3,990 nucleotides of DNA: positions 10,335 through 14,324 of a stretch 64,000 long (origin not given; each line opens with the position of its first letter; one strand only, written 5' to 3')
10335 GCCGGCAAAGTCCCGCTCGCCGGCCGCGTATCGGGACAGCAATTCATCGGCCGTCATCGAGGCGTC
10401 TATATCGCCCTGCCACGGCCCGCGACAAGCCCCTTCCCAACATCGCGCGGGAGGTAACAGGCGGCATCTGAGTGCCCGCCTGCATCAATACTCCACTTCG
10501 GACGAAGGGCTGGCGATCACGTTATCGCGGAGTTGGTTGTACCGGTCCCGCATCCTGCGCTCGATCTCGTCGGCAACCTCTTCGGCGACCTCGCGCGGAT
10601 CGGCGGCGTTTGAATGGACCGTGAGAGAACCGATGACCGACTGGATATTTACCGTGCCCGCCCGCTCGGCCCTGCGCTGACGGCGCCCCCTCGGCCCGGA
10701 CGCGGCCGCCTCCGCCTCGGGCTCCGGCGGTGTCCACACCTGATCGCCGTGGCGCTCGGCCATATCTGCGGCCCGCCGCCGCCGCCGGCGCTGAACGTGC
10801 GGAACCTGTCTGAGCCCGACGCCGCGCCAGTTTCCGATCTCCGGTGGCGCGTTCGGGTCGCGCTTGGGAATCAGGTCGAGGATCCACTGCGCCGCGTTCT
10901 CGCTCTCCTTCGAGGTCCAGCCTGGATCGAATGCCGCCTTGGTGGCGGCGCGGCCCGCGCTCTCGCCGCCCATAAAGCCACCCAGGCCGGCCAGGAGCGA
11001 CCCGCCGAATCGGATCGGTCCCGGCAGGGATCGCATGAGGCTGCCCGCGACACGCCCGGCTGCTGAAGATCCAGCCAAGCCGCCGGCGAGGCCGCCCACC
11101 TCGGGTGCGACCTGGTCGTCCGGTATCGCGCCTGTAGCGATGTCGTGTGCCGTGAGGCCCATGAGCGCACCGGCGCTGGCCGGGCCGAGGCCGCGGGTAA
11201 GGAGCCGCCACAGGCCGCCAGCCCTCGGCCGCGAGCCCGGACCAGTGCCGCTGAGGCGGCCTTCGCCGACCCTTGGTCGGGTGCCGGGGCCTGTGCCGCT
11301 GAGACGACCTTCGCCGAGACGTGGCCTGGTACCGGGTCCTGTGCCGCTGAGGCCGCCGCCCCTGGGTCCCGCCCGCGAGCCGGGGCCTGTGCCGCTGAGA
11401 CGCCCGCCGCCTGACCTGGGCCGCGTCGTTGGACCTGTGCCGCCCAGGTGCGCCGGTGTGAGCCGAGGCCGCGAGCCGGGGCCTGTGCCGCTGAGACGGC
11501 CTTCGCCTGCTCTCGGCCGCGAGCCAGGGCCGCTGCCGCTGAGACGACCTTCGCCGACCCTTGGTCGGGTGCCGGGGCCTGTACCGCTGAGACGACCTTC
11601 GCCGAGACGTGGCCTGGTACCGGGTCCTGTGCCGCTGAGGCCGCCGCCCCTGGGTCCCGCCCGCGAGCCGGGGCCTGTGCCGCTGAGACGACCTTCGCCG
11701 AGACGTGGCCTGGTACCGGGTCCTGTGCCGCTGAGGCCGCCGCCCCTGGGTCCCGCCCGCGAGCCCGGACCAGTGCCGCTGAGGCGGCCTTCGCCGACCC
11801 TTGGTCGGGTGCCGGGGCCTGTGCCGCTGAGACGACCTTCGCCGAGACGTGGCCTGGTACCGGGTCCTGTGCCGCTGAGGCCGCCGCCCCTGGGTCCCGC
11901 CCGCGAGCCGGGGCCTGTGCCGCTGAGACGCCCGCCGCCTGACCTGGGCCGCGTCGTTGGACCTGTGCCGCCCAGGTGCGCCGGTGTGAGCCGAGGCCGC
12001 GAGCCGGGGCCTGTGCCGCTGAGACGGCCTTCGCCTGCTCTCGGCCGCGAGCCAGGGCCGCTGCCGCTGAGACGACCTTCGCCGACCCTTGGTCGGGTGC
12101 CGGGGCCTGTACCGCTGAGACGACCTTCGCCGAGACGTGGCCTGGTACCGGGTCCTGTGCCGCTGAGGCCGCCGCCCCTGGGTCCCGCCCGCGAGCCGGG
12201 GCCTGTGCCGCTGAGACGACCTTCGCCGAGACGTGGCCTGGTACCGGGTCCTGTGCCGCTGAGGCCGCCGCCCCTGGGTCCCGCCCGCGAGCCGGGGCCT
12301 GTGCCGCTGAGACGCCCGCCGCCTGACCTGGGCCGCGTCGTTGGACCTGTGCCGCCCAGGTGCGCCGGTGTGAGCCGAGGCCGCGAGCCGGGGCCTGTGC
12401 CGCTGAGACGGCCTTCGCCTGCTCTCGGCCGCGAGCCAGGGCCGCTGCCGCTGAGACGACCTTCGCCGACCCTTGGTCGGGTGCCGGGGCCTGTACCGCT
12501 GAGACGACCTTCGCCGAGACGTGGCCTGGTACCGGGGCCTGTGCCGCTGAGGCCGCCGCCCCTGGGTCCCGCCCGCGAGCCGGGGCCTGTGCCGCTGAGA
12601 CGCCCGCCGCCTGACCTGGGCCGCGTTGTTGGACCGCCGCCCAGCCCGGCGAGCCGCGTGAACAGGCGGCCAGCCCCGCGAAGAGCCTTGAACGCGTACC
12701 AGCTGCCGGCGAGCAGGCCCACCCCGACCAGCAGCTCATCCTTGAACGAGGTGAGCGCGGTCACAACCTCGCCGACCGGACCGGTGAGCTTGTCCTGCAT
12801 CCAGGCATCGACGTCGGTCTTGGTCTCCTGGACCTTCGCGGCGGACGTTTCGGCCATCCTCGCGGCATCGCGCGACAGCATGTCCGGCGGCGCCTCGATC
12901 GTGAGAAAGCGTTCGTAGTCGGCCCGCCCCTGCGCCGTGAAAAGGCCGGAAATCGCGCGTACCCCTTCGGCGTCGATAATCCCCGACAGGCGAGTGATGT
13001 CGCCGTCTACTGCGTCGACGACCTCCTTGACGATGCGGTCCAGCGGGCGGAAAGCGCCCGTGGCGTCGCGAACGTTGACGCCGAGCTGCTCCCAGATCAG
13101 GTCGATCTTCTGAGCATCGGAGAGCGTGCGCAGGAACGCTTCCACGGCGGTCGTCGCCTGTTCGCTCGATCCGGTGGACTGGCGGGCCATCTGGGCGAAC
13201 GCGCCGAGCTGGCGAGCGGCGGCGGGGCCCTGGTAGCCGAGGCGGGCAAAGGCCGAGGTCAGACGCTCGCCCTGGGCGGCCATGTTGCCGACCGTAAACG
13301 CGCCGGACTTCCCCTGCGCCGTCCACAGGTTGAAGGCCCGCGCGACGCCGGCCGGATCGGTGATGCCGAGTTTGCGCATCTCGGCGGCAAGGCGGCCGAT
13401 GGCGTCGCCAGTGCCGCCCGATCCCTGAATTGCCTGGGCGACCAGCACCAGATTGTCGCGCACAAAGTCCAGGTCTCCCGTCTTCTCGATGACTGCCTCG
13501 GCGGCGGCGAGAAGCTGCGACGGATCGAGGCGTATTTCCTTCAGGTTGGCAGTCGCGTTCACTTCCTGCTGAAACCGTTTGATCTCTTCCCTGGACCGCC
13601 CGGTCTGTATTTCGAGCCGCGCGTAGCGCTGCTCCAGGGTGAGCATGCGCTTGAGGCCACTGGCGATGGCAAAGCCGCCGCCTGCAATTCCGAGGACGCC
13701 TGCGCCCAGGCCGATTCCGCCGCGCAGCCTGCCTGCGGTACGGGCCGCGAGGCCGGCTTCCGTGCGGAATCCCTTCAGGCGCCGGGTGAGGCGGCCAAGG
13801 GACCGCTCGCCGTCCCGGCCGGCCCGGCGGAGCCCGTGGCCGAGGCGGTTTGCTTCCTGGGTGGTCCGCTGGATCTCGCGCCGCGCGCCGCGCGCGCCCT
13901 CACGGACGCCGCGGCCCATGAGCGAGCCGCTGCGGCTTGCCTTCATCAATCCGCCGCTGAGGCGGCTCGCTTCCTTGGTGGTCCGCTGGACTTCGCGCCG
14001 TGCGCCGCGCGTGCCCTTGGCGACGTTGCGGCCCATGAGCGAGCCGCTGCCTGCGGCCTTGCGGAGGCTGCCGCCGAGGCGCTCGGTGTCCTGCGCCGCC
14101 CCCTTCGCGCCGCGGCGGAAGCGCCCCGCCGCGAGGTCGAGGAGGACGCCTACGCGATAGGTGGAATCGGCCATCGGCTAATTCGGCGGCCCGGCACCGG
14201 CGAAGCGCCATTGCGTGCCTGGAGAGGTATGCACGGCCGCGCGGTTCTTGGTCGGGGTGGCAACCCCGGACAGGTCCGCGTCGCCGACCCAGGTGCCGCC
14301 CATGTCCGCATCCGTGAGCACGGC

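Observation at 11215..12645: About 1.4 kb of 48-bp in-frame tandem repeats with higher-order structure inside the tape-measure-like gene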

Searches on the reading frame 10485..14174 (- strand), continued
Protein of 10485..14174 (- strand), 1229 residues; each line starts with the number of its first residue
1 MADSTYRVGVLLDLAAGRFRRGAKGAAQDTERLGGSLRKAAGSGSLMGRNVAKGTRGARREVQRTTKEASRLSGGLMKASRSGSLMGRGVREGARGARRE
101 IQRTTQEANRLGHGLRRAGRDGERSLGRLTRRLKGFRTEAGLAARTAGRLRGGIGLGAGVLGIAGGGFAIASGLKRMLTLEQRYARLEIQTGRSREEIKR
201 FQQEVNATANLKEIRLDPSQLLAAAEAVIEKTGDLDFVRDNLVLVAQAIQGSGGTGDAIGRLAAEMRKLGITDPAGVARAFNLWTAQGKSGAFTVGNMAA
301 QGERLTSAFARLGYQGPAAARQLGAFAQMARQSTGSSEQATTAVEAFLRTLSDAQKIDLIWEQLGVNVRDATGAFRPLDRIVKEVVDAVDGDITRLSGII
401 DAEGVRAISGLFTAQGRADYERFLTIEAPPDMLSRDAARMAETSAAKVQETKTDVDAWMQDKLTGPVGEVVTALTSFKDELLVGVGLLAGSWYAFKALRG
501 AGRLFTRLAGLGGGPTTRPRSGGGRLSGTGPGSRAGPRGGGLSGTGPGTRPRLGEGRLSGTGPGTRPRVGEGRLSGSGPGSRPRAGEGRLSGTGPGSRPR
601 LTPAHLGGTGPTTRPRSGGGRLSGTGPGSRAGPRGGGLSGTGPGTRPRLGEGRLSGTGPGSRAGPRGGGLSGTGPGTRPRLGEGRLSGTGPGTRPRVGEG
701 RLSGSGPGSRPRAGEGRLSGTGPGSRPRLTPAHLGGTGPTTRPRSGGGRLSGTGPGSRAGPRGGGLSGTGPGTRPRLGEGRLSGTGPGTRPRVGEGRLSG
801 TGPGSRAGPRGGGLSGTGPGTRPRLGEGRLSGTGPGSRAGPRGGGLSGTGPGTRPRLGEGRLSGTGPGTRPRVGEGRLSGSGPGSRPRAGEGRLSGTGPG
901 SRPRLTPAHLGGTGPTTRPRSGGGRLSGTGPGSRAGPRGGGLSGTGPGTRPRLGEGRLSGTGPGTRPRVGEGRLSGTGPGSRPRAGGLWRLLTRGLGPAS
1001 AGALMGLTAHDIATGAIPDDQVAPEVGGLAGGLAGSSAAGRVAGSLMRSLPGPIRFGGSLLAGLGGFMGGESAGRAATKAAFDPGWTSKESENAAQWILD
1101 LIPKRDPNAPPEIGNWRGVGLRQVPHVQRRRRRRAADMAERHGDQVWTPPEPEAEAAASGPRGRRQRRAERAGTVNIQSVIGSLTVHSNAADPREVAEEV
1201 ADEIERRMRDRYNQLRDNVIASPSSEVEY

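Call 24: find_encoding_contigs(protein=P0003, flank=10000, max_places=2)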
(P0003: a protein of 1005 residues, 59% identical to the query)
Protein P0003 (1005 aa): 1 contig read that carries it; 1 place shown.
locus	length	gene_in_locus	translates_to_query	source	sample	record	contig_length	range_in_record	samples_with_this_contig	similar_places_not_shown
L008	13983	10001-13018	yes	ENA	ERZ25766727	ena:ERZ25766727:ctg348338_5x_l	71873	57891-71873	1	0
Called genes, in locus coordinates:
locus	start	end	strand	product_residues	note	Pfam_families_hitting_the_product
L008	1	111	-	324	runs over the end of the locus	-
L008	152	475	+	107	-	-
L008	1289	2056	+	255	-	-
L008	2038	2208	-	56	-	PF13384:HTH_23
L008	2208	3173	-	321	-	PF13401:AAA_22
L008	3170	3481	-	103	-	-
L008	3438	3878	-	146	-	PF09299:Mu-transpos_C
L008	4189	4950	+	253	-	-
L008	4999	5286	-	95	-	-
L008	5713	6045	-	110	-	-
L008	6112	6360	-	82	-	-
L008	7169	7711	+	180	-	-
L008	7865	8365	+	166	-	-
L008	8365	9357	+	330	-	PF10123:Mu-like_Pro_N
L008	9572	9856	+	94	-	-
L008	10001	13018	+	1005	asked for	PF10145:PhageMin_Tail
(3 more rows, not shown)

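Call 40: find_related_loci(query=A3, collection=metagenome_contigs, flank=10000)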
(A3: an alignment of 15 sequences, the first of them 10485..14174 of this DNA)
Query A3 (1229 aa) in metagenome_contigs; peptide patterns used: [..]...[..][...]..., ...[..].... (x = any residue, [..] = any of these).
210 stretches matched a pattern; 1 encode a relative of the query (tblastn E <= 1e-3); 1 distinct loci.
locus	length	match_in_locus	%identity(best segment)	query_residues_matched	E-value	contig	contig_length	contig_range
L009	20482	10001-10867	37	175-453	3e-50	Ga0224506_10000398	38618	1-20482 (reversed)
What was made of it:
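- Tried and rejected: The metagenome_contigs scan returned one distant locus (call 40).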

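Call 41: find_related_loci(query=A3, collection=viral_contigs, flank=10000)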
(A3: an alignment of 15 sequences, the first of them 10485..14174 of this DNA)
Query A3 (1229 aa) in viral_contigs; peptide patterns used: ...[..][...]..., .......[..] (x = any residue, [..] = any of these).
66 stretches matched a pattern; 13 encode a relative of the query (tblastn E <= 1e-3); 13 distinct loci.
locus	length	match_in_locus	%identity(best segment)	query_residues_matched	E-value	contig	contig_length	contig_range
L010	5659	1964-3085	36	111-478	2e-54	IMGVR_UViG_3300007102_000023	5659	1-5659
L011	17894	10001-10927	38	177-477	3e-50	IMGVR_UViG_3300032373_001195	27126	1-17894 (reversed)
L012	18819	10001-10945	37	167-477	9e-50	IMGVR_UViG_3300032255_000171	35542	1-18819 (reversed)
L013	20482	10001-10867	37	175-453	3e-49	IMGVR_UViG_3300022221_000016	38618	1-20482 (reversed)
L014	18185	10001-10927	38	177-477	3e-50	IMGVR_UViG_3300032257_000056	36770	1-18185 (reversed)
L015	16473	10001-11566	33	101-596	4e-47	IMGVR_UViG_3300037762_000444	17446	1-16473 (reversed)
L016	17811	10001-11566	33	101-596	4e-47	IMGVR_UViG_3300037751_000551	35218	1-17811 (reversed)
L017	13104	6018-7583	33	101-596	3e-47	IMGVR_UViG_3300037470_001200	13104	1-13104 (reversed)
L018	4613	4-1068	36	194-526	2e-46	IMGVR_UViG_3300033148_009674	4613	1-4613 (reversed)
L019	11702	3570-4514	38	134-445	5e-43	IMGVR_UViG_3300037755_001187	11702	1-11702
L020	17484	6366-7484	32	112-486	2e-29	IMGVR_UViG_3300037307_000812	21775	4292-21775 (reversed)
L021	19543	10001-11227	27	94-480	2e-22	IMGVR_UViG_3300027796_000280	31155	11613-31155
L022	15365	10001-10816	29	220-478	7e-22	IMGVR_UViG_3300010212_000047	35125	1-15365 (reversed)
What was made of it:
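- Tried and rejected: With the alignment they returned only relatives at 27-38% identity (call 41).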

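Call 52: find_encoding_contigs(protein=P0005, flank=10000, max_places=2)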
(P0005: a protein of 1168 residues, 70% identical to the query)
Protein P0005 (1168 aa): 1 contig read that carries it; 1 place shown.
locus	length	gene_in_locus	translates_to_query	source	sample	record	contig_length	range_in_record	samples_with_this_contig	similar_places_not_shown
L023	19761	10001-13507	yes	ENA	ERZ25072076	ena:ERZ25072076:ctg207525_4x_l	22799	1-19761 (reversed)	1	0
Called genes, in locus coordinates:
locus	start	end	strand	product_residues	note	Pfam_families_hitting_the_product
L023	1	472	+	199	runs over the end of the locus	PF05598:DUF772, PF01609:DDE_Tnp_1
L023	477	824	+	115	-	PF01609:DDE_Tnp_1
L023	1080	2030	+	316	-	PF05598:DUF772, PF01609:DDE_Tnp_1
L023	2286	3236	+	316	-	PF05598:DUF772, PF01609:DDE_Tnp_1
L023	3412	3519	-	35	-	-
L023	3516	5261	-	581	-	PF09039:HTH_Tnp_Mu_2, PF02914:DDE_2, PF09299:Mu-transpos_C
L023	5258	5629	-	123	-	PF06252:GemA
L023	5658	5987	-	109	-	-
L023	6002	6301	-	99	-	-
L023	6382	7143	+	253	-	PF07022:Phage_CI_repr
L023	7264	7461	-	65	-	-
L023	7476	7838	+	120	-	-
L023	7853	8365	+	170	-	-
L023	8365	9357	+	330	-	PF10123:Mu-like_Pro_N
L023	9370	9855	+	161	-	-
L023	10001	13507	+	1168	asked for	PF10145:PhageMin_Tail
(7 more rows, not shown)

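Call 53: find_encoding_contigs(protein=P0002, flank=10000, max_places=2)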
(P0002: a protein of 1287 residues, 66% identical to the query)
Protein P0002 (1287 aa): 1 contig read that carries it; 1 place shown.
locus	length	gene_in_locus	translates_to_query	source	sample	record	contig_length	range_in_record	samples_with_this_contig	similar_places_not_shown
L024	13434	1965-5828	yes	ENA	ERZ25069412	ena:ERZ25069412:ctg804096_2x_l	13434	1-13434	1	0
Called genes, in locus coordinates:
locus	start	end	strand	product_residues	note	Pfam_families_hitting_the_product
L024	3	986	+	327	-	?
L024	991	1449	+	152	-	PF04985:Phage_tube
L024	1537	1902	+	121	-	PF10109:Phage_TAC_7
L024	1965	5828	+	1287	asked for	PF10145:PhageMin_Tail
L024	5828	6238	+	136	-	PF06995:Phage_P2_GpU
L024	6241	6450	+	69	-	PF05489:Phage_tail_X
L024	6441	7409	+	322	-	PF05954:Phage_GPD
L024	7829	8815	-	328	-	PF03320:FBPase_glpX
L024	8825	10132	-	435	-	PF03447:NAD_binding_3, PF00742:Homoserine_dh, PF01842:ACT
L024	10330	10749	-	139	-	-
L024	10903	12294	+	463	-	PF07167:PhaC_N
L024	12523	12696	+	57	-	-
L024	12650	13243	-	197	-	PF00132:Hexapep (faint), PF25084:LbH_EIF2B (faint)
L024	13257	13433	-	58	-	?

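Call 54: find_encoding_contigs(protein=P0009, flank=10000, max_places=2)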
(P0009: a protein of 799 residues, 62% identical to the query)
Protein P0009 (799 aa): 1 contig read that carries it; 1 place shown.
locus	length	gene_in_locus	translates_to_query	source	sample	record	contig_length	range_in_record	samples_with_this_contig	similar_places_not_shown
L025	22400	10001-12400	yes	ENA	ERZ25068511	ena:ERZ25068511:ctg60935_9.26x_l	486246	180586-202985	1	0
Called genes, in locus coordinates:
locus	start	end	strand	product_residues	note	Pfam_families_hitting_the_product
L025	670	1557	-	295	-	PF08843:AbiEii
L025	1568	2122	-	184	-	PF13338:AbiEi_4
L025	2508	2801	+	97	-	PF09907:HigB_toxin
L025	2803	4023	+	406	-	PF06114:Peptidase_M78 (faint)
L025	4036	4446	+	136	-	PF18144:SMODS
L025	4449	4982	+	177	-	-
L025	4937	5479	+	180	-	-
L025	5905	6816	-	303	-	-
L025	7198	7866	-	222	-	PF00589:Phage_integrase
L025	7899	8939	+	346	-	PF04984:Phage_sheath_1 (weak)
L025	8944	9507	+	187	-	PF04985:Phage_tube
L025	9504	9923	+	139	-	PF10109:Phage_TAC_7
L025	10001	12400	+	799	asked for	PF10145:PhageMin_Tail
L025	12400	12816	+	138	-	PF06995:Phage_P2_GpU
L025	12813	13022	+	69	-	PF05489:Phage_tail_X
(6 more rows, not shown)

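Call 67: search_protein_families(library=padloc, proteins=[window:10485-14174:-], max_evalue=0.01)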
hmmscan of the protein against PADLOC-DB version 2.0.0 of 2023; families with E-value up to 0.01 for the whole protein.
window:10485-14174:- (1229 aa): 0 families

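Call 68: search_protein_families(library=ncbifam, proteins=[window:10485-14174:-], max_evalue=0.001)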
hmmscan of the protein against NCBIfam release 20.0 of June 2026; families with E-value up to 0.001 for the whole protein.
window:10485-14174:- (1229 aa): 1 family
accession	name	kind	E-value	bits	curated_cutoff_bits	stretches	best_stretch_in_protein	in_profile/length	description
TIGR01760.1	tape_meas_TP901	equivalog_domain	1.8e-06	27.3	28.8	1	276-413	114-248/349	phage tail tape measure protein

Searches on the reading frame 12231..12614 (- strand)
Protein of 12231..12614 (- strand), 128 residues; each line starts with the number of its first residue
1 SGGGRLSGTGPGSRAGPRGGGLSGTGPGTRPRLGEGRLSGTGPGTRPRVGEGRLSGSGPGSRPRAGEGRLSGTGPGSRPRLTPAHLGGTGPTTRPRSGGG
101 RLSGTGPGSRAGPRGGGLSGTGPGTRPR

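Call 83: search_protein_representatives(protein=window:12231-12614:-)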
Query: 128 residues. Proteins with E-value up to 0.001 (for the whole library): 10; up to 1e-10: 1; up to 1e-30: 1. The best 10 are listed.
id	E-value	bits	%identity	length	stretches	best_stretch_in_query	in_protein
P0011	7.2e-53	195.2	71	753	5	26-111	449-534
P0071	2.3e-06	44.3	23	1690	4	24-110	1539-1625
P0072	1.3e-05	41.8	41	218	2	17-105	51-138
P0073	2.9e-05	40.8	30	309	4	30-101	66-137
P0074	1.1e-04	38.9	44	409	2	15-101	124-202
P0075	3.7e-04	37.2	38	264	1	21-81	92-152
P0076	4.3e-04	36.9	47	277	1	4-78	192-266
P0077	4.8e-04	36.8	37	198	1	23-127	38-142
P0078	5.5e-04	36.6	45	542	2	32-80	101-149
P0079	9.4e-04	35.8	40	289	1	4-111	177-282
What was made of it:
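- Tried and rejected: The 16-aa repeat has no convincing relatives outside this TMP family among 1.84 billion representative proteins (call 83).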
